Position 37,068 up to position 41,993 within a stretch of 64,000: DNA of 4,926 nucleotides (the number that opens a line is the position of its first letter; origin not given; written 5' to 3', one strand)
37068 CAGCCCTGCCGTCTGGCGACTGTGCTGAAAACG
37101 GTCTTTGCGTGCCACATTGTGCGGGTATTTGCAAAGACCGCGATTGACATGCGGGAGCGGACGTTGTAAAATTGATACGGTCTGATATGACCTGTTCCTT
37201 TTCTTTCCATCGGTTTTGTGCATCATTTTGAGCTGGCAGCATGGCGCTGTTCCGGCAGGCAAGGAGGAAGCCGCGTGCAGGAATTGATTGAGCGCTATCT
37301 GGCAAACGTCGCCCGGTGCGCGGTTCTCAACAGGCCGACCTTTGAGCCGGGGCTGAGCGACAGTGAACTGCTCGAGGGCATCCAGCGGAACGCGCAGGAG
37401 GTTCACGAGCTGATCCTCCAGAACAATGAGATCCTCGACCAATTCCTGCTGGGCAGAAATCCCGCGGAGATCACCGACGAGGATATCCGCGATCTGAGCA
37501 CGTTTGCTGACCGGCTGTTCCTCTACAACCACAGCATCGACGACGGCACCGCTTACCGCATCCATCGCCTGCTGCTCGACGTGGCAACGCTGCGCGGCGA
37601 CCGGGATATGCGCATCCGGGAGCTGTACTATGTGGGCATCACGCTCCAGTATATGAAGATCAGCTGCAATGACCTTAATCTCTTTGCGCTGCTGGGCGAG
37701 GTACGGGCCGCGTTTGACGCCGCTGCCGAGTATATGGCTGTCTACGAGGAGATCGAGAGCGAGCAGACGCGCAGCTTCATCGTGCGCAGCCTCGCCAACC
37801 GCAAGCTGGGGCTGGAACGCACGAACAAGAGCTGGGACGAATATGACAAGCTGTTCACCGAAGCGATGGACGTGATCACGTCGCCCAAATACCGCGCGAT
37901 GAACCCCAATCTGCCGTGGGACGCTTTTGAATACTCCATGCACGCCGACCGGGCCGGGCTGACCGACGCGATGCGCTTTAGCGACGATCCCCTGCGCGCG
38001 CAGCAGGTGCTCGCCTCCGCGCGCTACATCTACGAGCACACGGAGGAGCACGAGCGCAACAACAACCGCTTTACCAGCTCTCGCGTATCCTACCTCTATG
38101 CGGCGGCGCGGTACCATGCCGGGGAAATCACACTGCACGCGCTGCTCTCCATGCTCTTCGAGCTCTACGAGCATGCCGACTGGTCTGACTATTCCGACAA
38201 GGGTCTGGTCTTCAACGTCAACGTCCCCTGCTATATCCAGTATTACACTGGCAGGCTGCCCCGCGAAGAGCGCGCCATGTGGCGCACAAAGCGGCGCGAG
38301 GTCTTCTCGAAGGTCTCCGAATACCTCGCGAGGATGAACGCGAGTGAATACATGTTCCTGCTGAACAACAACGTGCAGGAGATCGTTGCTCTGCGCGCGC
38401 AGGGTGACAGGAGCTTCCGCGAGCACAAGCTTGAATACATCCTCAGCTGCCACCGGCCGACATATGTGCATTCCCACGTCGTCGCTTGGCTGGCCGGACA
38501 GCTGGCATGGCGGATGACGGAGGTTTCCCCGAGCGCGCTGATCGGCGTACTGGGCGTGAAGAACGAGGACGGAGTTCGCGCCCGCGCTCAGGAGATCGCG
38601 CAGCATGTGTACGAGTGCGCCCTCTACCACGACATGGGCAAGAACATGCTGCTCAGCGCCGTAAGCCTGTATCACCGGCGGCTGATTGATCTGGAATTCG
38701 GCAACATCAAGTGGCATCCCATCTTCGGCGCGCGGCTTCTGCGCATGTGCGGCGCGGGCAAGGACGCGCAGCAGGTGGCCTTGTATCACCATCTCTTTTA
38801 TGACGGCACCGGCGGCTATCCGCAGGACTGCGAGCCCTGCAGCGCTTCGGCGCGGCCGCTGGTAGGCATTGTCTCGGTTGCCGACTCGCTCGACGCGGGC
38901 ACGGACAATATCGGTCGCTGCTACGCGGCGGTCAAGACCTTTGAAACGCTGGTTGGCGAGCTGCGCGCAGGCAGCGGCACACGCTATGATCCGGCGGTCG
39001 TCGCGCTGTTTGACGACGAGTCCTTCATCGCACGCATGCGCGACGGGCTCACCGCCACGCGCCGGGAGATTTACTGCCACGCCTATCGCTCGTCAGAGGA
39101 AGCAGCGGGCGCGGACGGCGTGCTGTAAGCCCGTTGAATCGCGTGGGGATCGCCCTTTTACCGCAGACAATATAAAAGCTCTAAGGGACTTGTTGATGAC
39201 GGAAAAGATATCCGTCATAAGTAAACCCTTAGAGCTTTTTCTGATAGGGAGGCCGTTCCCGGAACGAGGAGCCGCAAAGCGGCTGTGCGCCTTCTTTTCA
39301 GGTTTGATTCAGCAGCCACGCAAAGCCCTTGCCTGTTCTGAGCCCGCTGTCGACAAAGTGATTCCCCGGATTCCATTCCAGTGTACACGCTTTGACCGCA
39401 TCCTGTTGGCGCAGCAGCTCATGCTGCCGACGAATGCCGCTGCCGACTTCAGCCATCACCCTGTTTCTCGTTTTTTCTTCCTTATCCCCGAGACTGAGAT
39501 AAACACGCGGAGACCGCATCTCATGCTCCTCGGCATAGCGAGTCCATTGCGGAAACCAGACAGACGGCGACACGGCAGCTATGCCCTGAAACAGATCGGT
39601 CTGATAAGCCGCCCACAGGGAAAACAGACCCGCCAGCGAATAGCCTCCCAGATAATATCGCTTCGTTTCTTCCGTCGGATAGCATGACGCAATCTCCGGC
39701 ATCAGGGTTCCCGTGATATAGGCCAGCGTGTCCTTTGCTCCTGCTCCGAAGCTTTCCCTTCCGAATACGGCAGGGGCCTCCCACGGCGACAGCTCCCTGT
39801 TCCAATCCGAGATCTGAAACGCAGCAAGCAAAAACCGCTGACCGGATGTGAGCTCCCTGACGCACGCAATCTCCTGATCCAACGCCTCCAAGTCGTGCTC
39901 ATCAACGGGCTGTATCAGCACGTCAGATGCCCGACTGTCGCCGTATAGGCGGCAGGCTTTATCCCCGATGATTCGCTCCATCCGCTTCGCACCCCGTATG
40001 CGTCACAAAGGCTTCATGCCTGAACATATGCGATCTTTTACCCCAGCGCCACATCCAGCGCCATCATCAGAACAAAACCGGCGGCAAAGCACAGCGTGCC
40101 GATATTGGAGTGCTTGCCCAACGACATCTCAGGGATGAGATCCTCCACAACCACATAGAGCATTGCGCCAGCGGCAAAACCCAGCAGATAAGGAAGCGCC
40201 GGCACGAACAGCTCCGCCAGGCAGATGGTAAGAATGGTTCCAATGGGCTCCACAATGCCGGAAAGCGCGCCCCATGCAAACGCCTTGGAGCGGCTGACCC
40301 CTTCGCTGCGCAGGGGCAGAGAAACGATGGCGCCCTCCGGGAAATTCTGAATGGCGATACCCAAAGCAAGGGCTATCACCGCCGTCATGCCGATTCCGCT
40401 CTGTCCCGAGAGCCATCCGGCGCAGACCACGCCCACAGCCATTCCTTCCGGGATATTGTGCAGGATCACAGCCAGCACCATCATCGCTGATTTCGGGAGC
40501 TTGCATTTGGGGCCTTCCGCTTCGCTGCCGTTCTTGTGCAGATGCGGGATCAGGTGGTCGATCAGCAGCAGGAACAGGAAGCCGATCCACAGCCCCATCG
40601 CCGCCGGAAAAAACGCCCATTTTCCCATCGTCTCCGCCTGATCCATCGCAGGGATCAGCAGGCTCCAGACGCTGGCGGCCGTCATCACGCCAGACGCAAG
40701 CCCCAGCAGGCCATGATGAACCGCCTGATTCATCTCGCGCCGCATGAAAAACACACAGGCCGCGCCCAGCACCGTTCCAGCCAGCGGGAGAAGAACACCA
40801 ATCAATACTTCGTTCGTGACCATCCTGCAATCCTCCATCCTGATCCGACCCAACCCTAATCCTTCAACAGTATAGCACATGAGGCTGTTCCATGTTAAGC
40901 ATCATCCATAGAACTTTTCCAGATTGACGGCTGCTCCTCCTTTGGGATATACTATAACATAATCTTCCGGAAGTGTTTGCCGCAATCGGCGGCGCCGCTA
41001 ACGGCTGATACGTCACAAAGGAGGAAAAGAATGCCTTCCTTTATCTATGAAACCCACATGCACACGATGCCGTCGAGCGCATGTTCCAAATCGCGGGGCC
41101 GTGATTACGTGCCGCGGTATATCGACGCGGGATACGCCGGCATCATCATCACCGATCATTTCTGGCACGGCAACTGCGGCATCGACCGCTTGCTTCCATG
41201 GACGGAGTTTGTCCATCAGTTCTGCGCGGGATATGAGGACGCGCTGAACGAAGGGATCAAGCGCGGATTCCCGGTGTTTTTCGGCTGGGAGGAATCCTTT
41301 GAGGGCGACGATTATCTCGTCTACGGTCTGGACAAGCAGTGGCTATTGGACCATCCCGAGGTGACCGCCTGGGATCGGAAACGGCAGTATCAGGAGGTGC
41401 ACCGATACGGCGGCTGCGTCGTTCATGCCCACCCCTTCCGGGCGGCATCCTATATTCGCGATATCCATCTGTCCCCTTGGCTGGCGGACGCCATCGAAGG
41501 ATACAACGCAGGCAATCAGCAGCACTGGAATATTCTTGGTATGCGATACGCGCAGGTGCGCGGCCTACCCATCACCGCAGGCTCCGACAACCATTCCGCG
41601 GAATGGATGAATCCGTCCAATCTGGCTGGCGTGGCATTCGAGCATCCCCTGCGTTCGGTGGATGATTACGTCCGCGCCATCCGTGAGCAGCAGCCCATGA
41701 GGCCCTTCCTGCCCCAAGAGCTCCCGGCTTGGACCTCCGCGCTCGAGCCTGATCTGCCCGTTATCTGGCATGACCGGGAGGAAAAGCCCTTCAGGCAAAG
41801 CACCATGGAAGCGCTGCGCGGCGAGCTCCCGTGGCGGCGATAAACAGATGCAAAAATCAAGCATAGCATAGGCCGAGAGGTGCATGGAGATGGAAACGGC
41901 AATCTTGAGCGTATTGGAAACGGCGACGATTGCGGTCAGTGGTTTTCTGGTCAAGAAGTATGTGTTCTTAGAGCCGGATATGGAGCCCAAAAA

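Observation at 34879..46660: Spore-coat gene cotJC is split by an 11.2-kb element and is restored exactly by deletion across an 8-bp repeat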

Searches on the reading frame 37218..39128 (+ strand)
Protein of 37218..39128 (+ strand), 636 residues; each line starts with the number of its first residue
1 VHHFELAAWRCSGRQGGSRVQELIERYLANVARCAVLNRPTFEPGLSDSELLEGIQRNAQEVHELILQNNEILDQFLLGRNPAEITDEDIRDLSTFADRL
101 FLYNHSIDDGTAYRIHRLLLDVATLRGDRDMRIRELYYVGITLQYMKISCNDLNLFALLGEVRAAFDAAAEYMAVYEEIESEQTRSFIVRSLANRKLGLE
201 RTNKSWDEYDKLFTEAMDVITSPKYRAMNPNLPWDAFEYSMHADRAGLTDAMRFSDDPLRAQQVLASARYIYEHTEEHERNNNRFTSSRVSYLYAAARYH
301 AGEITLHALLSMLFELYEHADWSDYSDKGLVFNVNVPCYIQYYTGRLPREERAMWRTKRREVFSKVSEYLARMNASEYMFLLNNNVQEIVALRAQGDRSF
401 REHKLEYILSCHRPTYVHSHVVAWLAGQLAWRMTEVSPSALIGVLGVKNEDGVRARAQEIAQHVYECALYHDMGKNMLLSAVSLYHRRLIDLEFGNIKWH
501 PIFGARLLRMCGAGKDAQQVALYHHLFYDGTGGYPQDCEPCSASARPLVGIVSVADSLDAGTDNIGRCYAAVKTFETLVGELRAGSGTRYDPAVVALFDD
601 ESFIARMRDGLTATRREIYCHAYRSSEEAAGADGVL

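Call 7: search_protein_families(library=pfam, proteins=[window:37218-39128:+], max_evalue=0.001)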
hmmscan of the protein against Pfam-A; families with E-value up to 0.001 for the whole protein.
window:37218-39128:+ (636 aa): 1 family
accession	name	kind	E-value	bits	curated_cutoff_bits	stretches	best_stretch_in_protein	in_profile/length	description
PF01966.28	HD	-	6.3e-07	30.1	22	1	416-560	2-115/116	HD domain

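Call 8: search_protein_families(library=ncbifam, proteins=[window:37218-39128:+], max_evalue=0.001)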
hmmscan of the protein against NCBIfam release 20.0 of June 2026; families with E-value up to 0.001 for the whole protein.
window:37218-39128:+ (636 aa): 1 family
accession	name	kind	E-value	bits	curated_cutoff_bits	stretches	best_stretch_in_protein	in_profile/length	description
NF053512.1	nitric_RR_NosR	exception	8.8e-05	21.7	400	1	458-599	214-351/422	response regulator c-di-GMP phosphodiesterase, NosR family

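Call 70: search_protein_families(library=phrogs, proteins=[window:37218-39128:+], max_evalue=0.01)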
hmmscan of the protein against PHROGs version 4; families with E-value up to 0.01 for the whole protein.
window:37218-39128:+ (636 aa): 0 families

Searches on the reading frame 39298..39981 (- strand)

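Call 7: search_protein_families(library=pfam, proteins=[window:39298-39981:-], max_evalue=0.001)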
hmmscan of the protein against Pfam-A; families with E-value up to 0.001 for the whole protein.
window:39298-39981:- (227 aa): 1 family
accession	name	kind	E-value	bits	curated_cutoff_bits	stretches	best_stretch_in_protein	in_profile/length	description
PF00756.26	Esterase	-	2.1e-08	34.7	22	1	66-192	74-218/251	Putative esterase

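Call 8: search_protein_families(library=ncbifam, proteins=[window:39298-39981:-], max_evalue=0.001)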
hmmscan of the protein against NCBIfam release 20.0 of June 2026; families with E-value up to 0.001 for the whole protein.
window:39298-39981:- (227 aa): 0 families

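Call 70: search_protein_families(library=phrogs, proteins=[window:39298-39981:-], max_evalue=0.01)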
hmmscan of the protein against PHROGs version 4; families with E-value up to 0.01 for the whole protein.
window:39298-39981:- (227 aa): 0 families

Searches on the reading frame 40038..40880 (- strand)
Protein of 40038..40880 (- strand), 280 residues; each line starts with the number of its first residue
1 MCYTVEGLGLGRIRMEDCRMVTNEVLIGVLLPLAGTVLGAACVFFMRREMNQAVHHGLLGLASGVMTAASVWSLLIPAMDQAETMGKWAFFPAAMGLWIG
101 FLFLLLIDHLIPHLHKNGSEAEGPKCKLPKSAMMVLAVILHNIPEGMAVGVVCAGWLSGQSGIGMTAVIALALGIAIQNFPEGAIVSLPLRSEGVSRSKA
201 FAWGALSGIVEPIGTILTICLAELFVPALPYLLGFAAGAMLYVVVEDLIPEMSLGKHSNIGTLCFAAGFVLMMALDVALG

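Call 7: search_protein_families(library=pfam, proteins=[window:40038-40880:-], max_evalue=0.001)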
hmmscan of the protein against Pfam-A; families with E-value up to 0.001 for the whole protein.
window:40038-40880:- (280 aa): 1 family
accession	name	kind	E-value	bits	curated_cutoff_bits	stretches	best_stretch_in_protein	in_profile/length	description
PF02535.28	Zip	-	1.6e-21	77.3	35.1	2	131-275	178-322/323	ZIP Zinc transporter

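Call 8: search_protein_families(library=ncbifam, proteins=[window:40038-40880:-], max_evalue=0.001)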
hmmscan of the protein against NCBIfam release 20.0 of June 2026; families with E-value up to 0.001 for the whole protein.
window:40038-40880:- (280 aa): 1 family
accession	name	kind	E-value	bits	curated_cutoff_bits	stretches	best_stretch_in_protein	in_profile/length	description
NF003243.0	PRK04201.1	equivalog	3.5e-33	115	252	1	34-273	17-259/266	zinc transporter ZupT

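Call 70: search_protein_families(library=phrogs, proteins=[window:40038-40880:-], max_evalue=0.01)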
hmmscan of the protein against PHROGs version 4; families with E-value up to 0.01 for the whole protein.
window:40038-40880:- (280 aa): 0 families

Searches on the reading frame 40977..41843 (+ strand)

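Call 7: search_protein_families(library=pfam, proteins=[window:40977-41843:+], max_evalue=0.001)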
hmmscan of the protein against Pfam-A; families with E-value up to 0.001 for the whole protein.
window:40977-41843:+ (288 aa): 1 family
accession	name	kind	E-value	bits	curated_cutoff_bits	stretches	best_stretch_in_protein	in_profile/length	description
PF13263.12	PHP_C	-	5.1e-06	26.4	21.3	1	183-239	2-55/56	PHP-associated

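Call 8: search_protein_families(library=ncbifam, proteins=[window:40977-41843:+], max_evalue=0.001)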
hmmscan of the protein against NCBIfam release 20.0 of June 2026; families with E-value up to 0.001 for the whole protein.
window:40977-41843:+ (288 aa): 1 family
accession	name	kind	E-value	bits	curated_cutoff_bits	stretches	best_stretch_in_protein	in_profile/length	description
NF038032.1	CehA_McbA_metalo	domain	0.00016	21.2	80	1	114-238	75-211/315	CehA/McbA family metallohydrolase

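Call 70: search_protein_families(library=phrogs, proteins=[window:40977-41843:+], max_evalue=0.01)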
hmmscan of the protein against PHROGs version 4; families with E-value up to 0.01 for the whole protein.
window:40977-41843:+ (288 aa): 0 families
